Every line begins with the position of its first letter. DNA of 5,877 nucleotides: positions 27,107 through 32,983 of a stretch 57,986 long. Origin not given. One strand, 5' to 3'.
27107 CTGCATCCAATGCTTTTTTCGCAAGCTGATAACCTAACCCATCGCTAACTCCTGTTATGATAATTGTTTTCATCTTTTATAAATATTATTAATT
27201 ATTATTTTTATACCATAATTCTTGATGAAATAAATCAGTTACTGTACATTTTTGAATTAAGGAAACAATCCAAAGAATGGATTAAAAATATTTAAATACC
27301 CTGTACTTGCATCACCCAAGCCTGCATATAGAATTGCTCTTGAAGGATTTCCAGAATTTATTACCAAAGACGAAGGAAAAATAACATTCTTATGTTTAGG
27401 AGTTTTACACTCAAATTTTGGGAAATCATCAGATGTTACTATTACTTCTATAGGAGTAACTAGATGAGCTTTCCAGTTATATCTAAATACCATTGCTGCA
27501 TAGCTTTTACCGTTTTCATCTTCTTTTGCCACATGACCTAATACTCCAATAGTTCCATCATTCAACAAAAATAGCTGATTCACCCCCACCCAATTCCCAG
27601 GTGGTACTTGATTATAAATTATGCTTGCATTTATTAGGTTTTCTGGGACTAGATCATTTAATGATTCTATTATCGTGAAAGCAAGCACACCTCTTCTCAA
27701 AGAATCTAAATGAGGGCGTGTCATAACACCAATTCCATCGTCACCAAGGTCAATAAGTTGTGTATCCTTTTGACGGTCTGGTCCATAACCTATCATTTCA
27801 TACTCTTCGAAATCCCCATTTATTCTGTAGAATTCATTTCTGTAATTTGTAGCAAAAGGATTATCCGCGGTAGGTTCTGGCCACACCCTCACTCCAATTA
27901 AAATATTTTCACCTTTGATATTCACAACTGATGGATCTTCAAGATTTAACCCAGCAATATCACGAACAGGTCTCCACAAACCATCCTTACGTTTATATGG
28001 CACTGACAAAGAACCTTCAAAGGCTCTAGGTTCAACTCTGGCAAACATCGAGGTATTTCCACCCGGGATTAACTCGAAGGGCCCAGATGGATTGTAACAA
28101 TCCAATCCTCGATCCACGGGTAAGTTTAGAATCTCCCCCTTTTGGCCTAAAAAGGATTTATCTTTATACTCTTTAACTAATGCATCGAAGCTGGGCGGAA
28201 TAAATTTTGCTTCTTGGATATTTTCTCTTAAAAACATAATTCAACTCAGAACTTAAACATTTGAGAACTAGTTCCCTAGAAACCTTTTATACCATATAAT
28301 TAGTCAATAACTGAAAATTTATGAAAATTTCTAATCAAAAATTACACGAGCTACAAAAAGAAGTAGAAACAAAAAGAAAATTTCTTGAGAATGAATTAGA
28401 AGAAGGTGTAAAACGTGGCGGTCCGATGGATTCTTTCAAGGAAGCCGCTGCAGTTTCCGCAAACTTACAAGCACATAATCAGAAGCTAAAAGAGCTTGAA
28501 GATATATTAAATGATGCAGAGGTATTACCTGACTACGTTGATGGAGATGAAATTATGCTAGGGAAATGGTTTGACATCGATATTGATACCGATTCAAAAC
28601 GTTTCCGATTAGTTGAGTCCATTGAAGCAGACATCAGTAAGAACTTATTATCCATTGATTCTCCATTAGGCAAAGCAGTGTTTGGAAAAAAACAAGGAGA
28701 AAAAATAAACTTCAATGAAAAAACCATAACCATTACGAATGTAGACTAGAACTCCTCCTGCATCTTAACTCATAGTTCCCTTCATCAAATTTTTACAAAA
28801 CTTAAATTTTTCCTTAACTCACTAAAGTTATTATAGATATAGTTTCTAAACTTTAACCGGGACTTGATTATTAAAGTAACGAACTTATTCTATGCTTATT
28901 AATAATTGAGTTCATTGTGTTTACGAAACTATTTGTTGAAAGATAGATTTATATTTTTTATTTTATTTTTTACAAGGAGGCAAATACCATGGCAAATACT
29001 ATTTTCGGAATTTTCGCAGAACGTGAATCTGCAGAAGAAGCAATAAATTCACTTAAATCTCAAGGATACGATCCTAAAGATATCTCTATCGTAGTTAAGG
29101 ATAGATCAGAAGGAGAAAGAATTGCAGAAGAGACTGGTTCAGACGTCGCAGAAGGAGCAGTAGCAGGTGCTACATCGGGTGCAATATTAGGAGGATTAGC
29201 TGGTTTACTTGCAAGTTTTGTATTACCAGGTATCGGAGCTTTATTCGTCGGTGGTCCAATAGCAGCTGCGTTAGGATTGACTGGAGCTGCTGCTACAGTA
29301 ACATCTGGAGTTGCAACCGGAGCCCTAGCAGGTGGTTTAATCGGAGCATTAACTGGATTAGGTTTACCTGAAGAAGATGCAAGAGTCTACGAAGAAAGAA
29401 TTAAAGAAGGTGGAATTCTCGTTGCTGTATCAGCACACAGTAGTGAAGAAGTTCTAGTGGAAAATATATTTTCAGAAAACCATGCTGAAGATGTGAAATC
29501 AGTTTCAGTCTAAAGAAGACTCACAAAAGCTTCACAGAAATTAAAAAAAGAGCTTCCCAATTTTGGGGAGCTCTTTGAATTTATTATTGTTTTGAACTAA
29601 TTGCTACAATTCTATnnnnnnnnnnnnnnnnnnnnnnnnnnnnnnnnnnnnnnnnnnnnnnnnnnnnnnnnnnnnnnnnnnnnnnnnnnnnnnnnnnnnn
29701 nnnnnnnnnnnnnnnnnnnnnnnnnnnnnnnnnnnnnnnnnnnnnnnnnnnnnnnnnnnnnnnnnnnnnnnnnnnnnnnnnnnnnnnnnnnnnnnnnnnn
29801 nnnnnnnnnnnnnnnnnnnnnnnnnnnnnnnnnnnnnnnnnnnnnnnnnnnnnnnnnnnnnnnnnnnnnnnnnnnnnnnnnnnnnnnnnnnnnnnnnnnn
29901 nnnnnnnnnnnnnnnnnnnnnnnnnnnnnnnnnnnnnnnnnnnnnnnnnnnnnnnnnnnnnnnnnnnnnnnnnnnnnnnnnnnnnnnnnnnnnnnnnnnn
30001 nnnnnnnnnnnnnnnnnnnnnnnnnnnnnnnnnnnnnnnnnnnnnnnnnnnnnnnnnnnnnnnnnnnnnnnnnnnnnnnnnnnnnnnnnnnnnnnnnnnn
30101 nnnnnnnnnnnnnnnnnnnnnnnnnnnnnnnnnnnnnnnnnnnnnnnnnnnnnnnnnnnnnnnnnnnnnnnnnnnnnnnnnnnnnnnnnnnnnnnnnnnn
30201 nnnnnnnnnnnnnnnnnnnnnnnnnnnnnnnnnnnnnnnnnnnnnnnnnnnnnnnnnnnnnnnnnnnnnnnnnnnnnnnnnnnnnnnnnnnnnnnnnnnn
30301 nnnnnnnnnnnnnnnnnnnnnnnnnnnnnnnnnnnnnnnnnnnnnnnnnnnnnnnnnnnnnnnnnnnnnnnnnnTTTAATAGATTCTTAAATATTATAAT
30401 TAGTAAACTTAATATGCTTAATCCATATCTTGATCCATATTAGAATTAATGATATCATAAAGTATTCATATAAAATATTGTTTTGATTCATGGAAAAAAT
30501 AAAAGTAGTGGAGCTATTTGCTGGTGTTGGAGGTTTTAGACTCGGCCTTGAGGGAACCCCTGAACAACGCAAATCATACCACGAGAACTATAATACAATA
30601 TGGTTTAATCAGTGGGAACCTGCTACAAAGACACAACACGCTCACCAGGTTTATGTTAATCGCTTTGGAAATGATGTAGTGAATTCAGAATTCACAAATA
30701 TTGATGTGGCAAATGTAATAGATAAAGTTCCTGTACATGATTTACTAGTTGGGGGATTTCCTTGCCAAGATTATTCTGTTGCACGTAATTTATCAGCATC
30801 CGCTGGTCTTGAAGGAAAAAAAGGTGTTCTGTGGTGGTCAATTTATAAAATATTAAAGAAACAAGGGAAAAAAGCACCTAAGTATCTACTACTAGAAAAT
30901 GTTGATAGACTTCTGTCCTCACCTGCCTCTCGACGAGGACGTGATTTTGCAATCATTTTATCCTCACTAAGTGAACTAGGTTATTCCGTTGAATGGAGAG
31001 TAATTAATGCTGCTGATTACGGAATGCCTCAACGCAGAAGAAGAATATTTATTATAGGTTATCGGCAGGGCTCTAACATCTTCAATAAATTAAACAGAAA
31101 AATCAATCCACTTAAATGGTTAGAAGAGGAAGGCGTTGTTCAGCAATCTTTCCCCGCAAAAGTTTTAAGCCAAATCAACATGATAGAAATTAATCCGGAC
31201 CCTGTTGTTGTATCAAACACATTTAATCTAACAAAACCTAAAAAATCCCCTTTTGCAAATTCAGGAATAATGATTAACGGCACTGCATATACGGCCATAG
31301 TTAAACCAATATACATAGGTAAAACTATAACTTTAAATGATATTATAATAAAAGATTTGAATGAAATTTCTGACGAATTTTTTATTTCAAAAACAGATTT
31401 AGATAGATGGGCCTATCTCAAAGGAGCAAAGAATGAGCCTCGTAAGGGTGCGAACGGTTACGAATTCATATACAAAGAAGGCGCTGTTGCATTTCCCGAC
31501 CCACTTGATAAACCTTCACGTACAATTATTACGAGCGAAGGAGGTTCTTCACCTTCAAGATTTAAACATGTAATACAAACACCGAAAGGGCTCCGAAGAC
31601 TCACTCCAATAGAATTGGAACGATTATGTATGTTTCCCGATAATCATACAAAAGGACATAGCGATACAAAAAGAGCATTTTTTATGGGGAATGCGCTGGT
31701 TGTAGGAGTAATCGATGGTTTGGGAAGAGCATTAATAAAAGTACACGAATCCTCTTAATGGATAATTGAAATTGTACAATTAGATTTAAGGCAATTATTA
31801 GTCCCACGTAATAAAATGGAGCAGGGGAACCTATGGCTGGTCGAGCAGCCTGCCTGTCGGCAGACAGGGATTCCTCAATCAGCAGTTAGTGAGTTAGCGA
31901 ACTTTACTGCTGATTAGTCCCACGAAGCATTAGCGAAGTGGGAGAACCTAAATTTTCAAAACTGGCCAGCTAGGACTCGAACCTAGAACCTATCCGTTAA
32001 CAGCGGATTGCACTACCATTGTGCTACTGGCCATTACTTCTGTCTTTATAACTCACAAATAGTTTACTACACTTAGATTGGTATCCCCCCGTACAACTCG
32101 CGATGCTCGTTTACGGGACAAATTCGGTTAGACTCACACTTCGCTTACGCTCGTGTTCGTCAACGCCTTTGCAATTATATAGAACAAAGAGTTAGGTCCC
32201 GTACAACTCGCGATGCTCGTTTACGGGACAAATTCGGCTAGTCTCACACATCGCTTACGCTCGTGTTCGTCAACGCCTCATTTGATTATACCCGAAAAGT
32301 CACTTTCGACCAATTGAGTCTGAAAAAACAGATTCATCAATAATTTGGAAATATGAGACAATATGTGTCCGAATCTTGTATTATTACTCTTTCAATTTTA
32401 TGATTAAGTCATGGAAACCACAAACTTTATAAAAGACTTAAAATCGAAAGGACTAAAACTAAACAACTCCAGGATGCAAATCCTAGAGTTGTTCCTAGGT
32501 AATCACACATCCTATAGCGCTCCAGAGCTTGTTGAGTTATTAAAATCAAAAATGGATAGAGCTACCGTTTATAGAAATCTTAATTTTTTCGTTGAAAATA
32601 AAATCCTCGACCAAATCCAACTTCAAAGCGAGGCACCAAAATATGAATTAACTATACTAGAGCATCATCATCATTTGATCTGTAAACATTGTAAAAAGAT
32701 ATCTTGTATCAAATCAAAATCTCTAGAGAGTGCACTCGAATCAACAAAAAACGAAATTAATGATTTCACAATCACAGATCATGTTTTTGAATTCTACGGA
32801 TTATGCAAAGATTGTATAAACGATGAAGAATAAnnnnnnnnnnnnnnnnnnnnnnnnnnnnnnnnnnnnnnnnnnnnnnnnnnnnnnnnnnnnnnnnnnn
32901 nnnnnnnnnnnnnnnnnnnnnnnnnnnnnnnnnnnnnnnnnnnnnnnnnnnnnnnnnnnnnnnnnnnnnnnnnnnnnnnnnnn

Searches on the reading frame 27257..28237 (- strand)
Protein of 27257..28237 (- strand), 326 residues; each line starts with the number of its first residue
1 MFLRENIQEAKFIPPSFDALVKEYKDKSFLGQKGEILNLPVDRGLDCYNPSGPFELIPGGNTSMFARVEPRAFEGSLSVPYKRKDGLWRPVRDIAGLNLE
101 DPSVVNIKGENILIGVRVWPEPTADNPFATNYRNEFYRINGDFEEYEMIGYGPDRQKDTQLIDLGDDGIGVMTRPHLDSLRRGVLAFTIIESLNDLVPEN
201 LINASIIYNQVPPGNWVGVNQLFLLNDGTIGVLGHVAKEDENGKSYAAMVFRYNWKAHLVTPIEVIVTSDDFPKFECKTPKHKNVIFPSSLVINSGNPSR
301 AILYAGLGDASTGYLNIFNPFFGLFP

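Call 93: search_protein_families(library=pfam, proteins=[window:27257-28237:-], max_evalue=0.00001)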
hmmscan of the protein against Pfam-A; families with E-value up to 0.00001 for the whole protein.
window:27257-28237:- (326 aa): 1 family
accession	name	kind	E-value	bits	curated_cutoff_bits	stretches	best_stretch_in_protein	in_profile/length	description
PF08950.16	DUF1861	-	1.7e-61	208.3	28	1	43-322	21-295/296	Protein of unknown function (DUF1861)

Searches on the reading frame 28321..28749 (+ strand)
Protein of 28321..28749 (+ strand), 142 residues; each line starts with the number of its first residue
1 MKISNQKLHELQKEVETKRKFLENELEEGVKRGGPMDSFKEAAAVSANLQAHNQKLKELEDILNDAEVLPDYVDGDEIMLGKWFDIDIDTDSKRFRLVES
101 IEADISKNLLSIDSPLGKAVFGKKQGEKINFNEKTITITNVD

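Call 73: search_protein_families(library=pfam, proteins=[window:28321-28749:+], max_evalue=0.001)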
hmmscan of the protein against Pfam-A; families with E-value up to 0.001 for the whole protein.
window:28321-28749:+ (142 aa): 1 family
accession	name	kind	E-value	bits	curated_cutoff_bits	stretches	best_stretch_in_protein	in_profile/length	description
PF01272.25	GreA_GreB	-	6.4e-12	45.7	26.9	1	76-138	4-72/77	Transcription elongation factor, GreA/GreB, C-term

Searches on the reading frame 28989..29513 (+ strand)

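Call 73: search_protein_families(library=pfam, proteins=[window:28989-29513:+], max_evalue=0.001)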
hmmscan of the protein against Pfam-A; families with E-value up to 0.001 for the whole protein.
window:28989-29513:+ (174 aa): 1 family
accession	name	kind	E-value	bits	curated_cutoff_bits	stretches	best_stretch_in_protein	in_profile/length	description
PF11181.13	YflT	-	1.7e-15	57.7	26.2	1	7-74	4-69/99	Heat induced stress protein YflT domain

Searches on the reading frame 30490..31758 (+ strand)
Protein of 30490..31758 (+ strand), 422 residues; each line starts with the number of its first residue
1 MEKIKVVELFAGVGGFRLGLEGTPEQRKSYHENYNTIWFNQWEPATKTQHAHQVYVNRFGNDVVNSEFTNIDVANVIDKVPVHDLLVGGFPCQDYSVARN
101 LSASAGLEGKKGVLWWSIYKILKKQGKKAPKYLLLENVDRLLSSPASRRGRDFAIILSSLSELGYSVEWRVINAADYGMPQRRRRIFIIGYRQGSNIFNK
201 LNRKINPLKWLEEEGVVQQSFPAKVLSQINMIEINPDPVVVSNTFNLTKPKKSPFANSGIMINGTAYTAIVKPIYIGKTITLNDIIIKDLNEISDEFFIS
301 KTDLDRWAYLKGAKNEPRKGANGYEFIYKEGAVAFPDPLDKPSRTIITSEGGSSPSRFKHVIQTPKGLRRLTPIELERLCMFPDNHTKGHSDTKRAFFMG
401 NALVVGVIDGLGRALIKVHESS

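Call 73: search_protein_families(library=pfam, proteins=[window:30490-31758:+], max_evalue=0.001)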
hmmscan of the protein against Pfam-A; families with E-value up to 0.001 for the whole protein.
window:30490-31758:+ (422 aa): 1 family
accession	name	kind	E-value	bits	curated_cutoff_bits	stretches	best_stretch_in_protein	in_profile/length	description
PF00145.23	DNA_methylase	-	3.8e-61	207.8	22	1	4-416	1-323/324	C-5 cytosine-specific DNA methylase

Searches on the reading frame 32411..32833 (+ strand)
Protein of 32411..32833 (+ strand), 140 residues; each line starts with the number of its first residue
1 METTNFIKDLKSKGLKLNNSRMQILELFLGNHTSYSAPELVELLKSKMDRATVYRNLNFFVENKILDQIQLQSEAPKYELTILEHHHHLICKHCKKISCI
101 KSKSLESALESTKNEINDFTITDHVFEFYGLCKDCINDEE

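Call 73: search_protein_families(library=pfam, proteins=[window:32411-32833:+], max_evalue=0.001)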
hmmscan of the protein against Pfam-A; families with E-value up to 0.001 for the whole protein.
window:32411-32833:+ (140 aa): 1 family
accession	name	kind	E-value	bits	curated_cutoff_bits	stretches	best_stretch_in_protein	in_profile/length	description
PF01475.25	FUR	-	1.6e-22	80.3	23.1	1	13-129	2-121/121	Ferric uptake regulator family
